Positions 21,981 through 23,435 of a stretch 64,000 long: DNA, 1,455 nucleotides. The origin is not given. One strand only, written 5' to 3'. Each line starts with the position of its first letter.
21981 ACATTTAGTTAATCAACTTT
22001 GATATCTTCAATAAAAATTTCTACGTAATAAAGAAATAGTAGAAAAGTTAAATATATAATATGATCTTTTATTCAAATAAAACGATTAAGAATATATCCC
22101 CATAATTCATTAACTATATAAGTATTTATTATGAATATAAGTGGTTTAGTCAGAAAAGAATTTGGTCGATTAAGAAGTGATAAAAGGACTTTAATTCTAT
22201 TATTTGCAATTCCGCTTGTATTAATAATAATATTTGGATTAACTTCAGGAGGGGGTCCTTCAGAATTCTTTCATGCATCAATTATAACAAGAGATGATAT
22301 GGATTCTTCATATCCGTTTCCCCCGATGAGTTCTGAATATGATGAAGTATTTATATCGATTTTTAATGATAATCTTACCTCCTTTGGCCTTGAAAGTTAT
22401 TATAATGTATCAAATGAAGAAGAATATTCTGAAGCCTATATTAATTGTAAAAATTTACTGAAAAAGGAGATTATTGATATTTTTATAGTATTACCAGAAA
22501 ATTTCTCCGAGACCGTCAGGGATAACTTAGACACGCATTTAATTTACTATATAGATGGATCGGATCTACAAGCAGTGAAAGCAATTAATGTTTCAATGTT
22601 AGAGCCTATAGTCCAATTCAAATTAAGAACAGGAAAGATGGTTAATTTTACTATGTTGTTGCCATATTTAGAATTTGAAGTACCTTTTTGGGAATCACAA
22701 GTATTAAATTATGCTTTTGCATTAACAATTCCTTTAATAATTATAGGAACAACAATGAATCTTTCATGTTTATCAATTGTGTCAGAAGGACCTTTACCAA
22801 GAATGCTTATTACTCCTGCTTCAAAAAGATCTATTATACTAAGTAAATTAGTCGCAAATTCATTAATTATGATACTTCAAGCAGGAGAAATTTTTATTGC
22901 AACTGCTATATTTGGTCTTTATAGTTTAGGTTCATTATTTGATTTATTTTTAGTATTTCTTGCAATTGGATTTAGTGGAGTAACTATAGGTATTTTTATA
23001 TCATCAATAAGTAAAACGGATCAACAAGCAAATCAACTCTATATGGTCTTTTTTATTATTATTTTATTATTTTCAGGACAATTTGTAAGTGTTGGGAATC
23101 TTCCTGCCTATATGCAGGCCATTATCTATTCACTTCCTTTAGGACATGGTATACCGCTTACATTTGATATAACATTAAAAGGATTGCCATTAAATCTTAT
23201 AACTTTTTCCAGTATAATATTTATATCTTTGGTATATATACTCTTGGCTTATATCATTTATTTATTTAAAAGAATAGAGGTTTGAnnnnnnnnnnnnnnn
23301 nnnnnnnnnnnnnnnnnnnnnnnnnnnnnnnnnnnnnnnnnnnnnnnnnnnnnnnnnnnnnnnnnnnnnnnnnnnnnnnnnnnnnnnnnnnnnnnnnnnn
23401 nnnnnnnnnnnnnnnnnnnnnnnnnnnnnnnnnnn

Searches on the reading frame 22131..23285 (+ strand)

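Call 89: search_protein_families(library=pfam, proteins=[window:22131-23285:+], max_evalue=0.0001)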
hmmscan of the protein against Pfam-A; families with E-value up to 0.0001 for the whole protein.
window:22131-23285:+ (384 aa): 3 families
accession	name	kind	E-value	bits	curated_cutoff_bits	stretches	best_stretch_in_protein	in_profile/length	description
PF12698.13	ABC2_membrane_3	-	2.5e-21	76.6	31.6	1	18-374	1-346/347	ABC-2 family transporter protein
PF01061.29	ABC2_membrane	-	8.7e-14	52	26.9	1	174-341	27-203/211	ABC-2 type transporter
PF12679.13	ABC2_membrane_2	-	3.6e-10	40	27.2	1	6-381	3-280/283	ABC-2 family transporter protein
